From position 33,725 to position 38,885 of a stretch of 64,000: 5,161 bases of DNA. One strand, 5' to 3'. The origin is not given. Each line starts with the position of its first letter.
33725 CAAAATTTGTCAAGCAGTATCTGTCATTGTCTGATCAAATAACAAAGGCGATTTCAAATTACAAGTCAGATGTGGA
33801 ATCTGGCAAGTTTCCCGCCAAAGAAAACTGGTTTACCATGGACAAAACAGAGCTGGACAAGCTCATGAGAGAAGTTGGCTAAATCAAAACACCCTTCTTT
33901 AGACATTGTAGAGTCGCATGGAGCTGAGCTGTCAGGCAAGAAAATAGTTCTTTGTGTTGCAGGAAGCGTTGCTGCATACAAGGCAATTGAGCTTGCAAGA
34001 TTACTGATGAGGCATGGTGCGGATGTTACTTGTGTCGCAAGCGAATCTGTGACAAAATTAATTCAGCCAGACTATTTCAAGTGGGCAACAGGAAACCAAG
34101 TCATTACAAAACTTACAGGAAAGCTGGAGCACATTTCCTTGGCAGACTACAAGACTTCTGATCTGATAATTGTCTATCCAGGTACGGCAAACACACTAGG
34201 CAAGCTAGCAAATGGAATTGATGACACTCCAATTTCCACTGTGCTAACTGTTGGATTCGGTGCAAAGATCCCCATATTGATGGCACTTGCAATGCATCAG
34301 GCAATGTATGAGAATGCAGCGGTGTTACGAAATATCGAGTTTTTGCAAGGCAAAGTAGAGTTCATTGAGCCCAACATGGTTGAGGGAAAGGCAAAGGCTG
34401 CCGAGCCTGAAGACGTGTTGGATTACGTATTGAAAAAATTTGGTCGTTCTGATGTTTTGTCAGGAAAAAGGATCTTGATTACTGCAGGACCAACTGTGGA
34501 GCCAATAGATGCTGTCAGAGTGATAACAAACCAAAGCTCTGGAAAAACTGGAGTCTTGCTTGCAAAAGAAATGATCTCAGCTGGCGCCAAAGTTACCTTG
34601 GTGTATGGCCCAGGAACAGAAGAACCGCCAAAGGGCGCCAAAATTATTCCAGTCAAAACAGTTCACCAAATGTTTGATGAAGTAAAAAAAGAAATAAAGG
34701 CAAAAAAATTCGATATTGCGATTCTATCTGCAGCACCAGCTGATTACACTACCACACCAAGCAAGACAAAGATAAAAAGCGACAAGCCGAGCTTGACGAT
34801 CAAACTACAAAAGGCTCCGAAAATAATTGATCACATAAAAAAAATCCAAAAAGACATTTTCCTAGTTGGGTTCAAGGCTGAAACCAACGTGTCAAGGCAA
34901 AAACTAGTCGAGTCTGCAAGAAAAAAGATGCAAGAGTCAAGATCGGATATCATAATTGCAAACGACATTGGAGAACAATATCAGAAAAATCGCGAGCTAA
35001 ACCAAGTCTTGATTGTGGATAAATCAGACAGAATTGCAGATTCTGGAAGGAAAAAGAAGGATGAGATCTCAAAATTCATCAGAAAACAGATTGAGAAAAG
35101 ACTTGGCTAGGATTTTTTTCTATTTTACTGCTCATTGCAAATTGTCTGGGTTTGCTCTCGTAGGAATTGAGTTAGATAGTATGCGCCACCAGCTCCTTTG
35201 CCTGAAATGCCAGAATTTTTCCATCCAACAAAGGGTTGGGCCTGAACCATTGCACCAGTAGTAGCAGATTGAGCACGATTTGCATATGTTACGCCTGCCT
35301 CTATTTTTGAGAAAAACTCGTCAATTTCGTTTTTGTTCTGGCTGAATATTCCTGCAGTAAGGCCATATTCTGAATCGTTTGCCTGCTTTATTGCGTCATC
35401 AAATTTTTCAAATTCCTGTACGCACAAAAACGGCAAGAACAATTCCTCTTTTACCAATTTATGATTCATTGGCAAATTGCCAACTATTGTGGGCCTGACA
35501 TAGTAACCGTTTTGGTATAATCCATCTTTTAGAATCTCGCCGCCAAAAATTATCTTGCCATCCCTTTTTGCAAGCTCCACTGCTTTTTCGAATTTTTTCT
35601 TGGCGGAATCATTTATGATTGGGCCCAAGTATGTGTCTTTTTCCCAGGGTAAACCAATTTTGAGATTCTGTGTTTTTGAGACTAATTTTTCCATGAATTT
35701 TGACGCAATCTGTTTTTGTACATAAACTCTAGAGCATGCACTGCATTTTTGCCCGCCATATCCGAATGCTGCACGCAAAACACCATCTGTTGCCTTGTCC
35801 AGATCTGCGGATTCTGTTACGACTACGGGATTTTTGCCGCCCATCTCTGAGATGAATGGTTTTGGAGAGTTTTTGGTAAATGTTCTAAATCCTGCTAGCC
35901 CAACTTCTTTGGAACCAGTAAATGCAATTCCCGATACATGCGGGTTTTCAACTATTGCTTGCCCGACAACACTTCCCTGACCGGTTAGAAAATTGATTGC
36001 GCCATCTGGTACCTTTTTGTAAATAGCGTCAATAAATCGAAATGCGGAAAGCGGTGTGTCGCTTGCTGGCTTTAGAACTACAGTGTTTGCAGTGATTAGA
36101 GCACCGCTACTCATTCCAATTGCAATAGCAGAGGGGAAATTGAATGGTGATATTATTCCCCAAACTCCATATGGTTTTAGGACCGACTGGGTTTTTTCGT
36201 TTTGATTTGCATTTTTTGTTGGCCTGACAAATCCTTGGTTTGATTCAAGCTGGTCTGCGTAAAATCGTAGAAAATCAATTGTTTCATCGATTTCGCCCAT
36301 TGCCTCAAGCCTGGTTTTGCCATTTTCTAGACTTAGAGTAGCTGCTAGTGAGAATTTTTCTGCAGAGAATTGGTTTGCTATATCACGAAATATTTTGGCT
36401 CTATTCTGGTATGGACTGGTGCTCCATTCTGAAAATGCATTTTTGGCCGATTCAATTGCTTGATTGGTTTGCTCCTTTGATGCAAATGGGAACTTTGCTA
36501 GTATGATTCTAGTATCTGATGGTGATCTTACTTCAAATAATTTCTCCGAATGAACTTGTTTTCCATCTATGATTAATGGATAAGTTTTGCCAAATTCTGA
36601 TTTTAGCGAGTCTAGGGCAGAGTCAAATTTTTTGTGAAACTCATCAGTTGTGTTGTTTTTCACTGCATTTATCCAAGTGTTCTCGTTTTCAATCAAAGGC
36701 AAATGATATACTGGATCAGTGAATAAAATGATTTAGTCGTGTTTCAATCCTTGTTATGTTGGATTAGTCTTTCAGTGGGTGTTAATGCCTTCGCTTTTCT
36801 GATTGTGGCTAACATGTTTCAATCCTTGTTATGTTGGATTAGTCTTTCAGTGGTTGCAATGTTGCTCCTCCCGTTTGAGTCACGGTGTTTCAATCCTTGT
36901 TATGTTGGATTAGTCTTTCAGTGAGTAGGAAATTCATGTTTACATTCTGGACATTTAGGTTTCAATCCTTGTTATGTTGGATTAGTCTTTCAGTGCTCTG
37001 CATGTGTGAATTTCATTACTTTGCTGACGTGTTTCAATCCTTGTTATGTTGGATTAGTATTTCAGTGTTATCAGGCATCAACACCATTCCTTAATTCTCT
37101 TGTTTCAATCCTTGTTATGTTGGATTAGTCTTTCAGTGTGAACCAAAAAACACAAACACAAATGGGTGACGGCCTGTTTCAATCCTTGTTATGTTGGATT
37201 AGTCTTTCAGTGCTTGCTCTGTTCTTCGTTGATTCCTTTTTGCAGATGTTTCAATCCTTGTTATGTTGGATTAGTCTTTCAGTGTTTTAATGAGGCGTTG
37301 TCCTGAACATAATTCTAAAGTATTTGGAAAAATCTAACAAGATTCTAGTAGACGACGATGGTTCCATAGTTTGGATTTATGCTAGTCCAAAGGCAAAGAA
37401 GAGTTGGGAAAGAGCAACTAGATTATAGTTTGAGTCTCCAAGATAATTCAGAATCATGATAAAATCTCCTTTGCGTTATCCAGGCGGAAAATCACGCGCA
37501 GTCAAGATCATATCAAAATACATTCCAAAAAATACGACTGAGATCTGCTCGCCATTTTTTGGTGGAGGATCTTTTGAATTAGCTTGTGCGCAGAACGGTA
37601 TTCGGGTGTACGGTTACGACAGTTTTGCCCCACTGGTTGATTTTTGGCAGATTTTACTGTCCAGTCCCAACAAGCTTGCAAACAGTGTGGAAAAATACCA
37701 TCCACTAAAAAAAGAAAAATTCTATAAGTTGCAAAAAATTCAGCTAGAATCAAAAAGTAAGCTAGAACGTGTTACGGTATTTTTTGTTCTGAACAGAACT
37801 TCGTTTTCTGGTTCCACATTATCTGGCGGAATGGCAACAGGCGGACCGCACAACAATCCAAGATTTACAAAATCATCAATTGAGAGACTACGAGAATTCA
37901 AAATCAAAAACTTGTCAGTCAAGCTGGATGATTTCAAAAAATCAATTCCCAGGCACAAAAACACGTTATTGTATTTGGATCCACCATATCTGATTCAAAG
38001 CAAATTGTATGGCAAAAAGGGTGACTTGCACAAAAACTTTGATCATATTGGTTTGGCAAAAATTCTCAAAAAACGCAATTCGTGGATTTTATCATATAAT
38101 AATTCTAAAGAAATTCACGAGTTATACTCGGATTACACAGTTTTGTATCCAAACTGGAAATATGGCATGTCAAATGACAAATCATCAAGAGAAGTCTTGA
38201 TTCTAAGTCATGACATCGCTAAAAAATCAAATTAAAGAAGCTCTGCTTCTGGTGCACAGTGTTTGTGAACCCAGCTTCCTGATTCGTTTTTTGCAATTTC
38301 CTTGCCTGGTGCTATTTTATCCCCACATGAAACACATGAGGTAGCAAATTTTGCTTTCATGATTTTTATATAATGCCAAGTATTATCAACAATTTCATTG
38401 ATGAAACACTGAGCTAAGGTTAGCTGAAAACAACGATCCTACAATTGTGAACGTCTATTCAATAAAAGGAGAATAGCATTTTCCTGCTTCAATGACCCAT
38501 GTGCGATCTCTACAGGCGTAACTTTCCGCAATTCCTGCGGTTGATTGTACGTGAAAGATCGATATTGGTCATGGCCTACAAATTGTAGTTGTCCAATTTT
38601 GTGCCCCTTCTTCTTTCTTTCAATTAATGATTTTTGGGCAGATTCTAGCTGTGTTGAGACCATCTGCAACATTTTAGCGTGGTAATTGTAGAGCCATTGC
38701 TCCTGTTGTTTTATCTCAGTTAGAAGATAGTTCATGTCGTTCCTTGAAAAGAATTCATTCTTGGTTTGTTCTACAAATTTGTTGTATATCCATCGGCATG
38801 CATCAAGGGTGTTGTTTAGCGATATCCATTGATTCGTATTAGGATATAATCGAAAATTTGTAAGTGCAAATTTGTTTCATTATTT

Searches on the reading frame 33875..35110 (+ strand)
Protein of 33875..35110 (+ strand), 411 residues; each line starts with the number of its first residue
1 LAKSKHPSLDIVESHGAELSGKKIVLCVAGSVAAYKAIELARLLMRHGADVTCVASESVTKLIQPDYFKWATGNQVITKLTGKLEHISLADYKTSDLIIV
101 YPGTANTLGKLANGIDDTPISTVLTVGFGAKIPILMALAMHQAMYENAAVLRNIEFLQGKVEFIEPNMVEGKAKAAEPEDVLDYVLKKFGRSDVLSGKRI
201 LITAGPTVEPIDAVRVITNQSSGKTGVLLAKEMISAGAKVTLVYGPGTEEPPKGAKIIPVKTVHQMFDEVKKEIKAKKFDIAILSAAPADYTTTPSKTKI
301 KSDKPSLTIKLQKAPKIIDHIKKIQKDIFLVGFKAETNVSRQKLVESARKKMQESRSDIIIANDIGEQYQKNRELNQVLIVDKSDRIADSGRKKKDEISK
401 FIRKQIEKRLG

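Call 9: search_protein_families(library=pfam, proteins=[window:33875-35110:+], max_evalue=0.01)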
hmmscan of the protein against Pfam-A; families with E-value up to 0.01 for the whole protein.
window:33875-35110:+ (411 aa): 5 families
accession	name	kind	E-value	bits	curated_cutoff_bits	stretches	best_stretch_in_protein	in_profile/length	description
PF04127.22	DFP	-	1.1e-57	195.3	22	1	195-380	1-185/186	DNA/pantothenate metabolism flavoprotein C-terminal domain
PF02441.25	Flavoprotein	-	1.9e-27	96.3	22.7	1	22-188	1-161/162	Flavoprotein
PF00533.33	BRCT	-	0.00095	19.8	21.3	0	19-67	6-51/78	BRCA1 C Terminus (BRCT) domain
PF13241.12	NAD_binding_7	-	0.0012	19.8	22.1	0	18-100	4-67/104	Putative NAD(P)-binding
PF03853.21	YjeF_N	-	0.002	18.6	24.9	0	19-61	23-68/169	YjeF-related protein N-terminus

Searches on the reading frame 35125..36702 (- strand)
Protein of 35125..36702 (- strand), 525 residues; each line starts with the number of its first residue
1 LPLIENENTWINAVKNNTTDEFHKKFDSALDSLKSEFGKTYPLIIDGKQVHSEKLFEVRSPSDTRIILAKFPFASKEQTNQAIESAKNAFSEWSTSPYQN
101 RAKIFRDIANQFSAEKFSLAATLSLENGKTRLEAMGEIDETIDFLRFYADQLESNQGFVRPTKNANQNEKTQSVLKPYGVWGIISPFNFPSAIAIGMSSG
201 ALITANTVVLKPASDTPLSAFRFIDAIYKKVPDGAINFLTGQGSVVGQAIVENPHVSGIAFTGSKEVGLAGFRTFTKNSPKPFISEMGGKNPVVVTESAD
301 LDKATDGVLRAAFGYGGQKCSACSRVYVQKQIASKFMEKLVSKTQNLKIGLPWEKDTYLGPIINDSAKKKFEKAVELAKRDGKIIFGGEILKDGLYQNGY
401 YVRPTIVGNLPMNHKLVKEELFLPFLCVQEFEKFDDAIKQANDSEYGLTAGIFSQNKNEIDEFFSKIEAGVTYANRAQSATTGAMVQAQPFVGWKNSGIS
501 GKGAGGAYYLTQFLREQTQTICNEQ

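Call 9: search_protein_families(library=pfam, proteins=[window:35125-36702:-], max_evalue=0.01)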
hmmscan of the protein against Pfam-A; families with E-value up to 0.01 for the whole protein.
window:35125-36702:- (525 aa): 1 family
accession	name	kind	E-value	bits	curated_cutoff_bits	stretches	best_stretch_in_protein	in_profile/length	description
PF00171.27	Aldedh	-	1.9e-135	452.5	23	1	52-517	6-459/461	Aldehyde dehydrogenase family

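Call 12: search_protein_families(library=ncbifam, proteins=[window:35125-36702:-], max_evalue=0.01)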
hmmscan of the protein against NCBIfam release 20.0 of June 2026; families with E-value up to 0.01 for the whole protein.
window:35125-36702:- (525 aa): 44 families (the best 25 are shown)
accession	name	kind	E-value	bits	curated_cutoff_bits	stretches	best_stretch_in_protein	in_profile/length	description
NF002852.0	PRK03137.1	subfamily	1e-134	450.1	648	1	16-518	12-509/514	L-glutamate gamma-semialdehyde dehydrogenase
TIGR01237.1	D1pyr5carbox2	equivalog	3.1e-127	425.5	659.65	1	16-519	8-507/511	L-glutamate gamma-semialdehyde dehydrogenase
NF042993.1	AlphKGSA_gudD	equivalog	1.4e-106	357.1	770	1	46-506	9-466/481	alpha-ketoglutaric semialdehyde dehydrogenase GucD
NF052305.1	DioxValDhHalo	equivalog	8.6e-106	354.7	750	1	45-498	9-458/483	2,5-dioxovalerate dehydrogenase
NF008869.0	PRK11904.1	equivalog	1.3e-104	351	747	1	20-521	534-1026/1042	bifunctional proline dehydrogenase/L-glutamate gamma-semialdehyde dehydrogenase PutA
TIGR01804.1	BADH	equivalog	1.4e-90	304.1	668.6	1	45-500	2-452/467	betaine-aldehyde dehydrogenase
NF040648.1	lactal_redase_Meth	equivalog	2.1e-88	297.4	650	1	43-503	1-446/463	lactaldehyde dehydrogenase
NF040792.1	glyc_ald_dh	equivalog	4.7e-88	296.3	760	1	44-502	4-456/488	D-glyceraldehyde dehydrogenase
NF007497.0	PRK10090.1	equivalog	1.3e-87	294.6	500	1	39-517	5-473/480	aldehyde dehydrogenase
NF010000.0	PRK13473.1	subfamily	1.9e-87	293.9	615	1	43-499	5-452/475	aminobutyraldehyde dehydrogenase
TIGR02299.1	HpaE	equivalog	7.9e-87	291.9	638.35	1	44-517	4-472/488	5-carboxymethyl-2-hydroxymuconate semialdehyde dehydrogenase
TIGR01238.1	D1pyr5carbox3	equivalog_domain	2.2e-86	290.4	485.2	1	25-517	23-499/500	L-glutamate gamma-semialdehyde dehydrogenase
NF006916.0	PRK09407.1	equivalog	5.6e-85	285.9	521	1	47-514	27-485/526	succinic semialdehyde dehydrogenase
TIGR01780.1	SSADH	subfamily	8.1e-84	282.1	646.35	1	67-503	9-436/448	succinate-semialdehyde dehydrogenase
NF009725.0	PRK13252.1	equivalog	3.6e-83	279.6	593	1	43-500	9-460/488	betaine-aldehyde dehydrogenase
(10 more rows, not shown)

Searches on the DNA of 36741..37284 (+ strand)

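Call 57: search_dna_similar(query=window:36741-37284:+, collection=phages, mode=distant, max_evalue=1, max_rows=20)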
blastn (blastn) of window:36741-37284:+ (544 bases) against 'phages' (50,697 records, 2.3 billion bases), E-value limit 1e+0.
No match.

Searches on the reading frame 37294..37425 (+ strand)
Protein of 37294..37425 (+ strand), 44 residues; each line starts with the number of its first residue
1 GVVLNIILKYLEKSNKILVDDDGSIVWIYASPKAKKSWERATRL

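Call 70: find_homologous_proteins(query=window:37294-37425:+, max_evalue=10)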
Query seq(44 aa) (44 aa): 1 proteins with E <= 10 among 1 candidates.
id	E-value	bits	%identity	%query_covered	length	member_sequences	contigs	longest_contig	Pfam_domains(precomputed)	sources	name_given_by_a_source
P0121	3.8e-14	68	88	91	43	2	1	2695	-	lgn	-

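Call 72: find_encoding_contigs(protein=P0121, flank=5000, max_places=6)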
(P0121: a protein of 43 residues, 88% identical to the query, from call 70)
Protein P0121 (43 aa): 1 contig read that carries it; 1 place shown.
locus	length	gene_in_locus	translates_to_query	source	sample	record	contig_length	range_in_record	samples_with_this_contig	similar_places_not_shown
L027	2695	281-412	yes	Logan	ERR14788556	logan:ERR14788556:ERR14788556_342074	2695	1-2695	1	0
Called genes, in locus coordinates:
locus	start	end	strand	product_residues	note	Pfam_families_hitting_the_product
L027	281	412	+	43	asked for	-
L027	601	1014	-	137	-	PF01850:PIN (weak)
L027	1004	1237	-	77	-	-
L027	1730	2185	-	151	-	PF11848:DUF3368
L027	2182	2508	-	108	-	PF17723:RHH_8, PF03683:UPF0175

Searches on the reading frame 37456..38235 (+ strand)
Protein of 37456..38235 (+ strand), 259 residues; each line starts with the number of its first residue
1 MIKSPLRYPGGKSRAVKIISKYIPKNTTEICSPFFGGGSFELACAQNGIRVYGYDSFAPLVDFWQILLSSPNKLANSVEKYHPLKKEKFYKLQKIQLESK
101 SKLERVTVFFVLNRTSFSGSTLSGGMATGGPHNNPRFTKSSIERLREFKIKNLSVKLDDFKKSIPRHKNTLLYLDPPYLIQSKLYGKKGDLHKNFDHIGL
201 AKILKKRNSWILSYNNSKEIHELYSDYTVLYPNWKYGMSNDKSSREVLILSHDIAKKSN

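Call 9: search_protein_families(library=pfam, proteins=[window:37456-38235:+], max_evalue=0.01)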
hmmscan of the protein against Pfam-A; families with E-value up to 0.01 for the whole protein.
window:37456-38235:+ (259 aa): 1 family
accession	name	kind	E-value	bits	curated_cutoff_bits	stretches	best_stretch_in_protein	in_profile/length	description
PF02086.21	MethyltransfD12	-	4.3e-32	112.3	22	1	8-238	1-253/253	D12 class N6 adenine-specific DNA methyltransferase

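Call 10: search_protein_families(library=padloc, proteins=[window:37456-38235:+], max_evalue=0.01)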
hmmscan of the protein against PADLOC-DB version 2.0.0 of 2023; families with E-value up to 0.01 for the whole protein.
window:37456-38235:+ (259 aa): 16 families
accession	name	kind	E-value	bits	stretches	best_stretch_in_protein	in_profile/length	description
PDLC03247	MTase_II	-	1.9e-56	189.4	1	1-245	1-253/282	Type II methyltransferase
PDLC03717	oMTase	-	8.3e-46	154.6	1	1-244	1-253/285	orphan methyltransferase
PDLC03281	MTase_II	-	4.1e-37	126.6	1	2-241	31-281/309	Type II methyltransferase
PDLC04018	PD-Lambda-5_B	-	4.5e-34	116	1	2-257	4-276/291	-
PDLC03294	MTase_II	-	2.5e-26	90.9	1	2-246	4-261/272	Type II methyltransferase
PDLC03358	MTase_II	-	2.7e-22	77.4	1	2-253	4-274/301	Type II methyltransferase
PDLC03266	MTase_II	-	3.8e-17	60.7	1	3-228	15-254/285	Type II methyltransferase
PDLC03735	oMTase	-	7.3e-17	59.7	1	3-231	8-257/284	orphan methyltransferase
PDLC03302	MTase_II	-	1.8e-16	58.1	1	2-245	359-607/626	Type II methyltransferase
PDLC03729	oMTase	-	2.9e-15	54.5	1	3-245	5-258/275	orphan methyltransferase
PDLC03261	MTase_II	-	5.5e-15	52.7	1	6-246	28-278/643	Type II methyltransferase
PDLC04019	PD-Lambda-5_B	-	2.7e-13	48.2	1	3-137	4-142/167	-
PDLC03383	MTase_II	-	7.3e-13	46.6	2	2-77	18-92/318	Type II methyltransferase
PDLC03253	MTase_II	-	7.8e-10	36.9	1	3-243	4-242/253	Type II methyltransferase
PDLC03287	MTase_II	-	6.7e-07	26.5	1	2-208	363-583/646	Type II methyltransferase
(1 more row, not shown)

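Call 12: search_protein_families(library=ncbifam, proteins=[window:37456-38235:+], max_evalue=0.01)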
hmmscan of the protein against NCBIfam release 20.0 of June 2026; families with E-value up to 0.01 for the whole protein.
window:37456-38235:+ (259 aa): 2 families
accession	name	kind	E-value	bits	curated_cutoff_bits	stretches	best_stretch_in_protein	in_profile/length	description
TIGR00571.1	dam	subfamily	3.3e-24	86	114.85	1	3-245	2-257/267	Dam family site-specific DNA-(adenine-N6)-methyltransferase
NF008152.0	PRK10904.1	equivalog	4.2e-07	29.6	441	1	6-180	8-186/271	adenine-specific DNA-methyltransferase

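Call 13: find_encoding_contigs(protein=window:37456-38235:+, flank=10000, max_places=10)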
Protein window:37456-38235:+ (259 aa): no gene with exactly this product is on record in the collection.

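Call 88: search_solved_structures(query=window:37456-38235:+, max_evalue=0.001)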
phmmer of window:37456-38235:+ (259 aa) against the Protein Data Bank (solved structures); distinct sequences matched with E-value up to 0.001: 8.
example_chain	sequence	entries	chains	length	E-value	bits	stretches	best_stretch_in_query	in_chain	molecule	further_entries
7m6b_B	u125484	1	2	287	1.4e-35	126.3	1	1-245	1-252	Site-specific DNA-methyltransferase (adenine-specific)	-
2dpm_A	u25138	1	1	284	1.9e-12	50.5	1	7-234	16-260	PROTEIN (ADENINE-SPECIFIC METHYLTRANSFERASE DPNII 1)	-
7jwb_D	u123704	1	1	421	5.6e-05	26.1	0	37-58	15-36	autonomous human heavy chain variable domain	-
2g1p_A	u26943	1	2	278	0.00027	23.8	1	6-180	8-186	DNA adenine methylase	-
4rtj_A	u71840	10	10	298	0.00033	23.5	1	6-180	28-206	DNA adenine methylase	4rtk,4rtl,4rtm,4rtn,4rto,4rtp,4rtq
4gol_D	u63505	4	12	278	0.00048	23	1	6-180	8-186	DNA adenine methylase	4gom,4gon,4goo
4gbe_D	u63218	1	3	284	0.0005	22.9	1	6-180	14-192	DNA adenine methylase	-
2ore_D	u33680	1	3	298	0.00058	22.7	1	6-180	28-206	DNA adenine methylase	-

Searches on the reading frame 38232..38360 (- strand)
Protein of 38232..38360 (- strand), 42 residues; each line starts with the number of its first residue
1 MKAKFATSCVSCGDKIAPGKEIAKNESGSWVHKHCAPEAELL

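Call 9: search_protein_families(library=pfam, proteins=[window:38232-38360:-], max_evalue=0.01)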
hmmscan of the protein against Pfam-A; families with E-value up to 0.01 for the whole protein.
window:38232-38360:- (42 aa): 0 families

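Call 10: search_protein_families(library=padloc, proteins=[window:38232-38360:-], max_evalue=0.01)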
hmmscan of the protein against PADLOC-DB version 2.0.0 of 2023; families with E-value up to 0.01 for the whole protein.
window:38232-38360:- (42 aa): 0 families

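Call 12: search_protein_families(library=ncbifam, proteins=[window:38232-38360:-], max_evalue=0.01)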
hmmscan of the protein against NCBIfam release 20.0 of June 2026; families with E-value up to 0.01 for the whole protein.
window:38232-38360:- (42 aa): 0 families

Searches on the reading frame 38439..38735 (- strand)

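Call 9: search_protein_families(library=pfam, proteins=[window:38439-38735:-], max_evalue=0.01)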
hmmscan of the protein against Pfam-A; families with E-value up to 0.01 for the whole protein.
window:38439-38735:- (98 aa): 0 families

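Call 10: search_protein_families(library=padloc, proteins=[window:38439-38735:-], max_evalue=0.01)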
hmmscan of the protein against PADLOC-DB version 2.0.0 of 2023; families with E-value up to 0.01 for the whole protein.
window:38439-38735:- (98 aa): 0 families

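Call 12: search_protein_families(library=ncbifam, proteins=[window:38439-38735:-], max_evalue=0.01)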
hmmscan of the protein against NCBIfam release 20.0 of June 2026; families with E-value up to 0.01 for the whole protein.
window:38439-38735:- (98 aa): 1 family
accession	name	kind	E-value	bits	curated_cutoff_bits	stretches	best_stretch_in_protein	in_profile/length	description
NF040570.1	guided_TnpB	subfamily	0.00026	20.4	100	1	3-71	52-120/389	RNA-guided endonuclease TnpB family protein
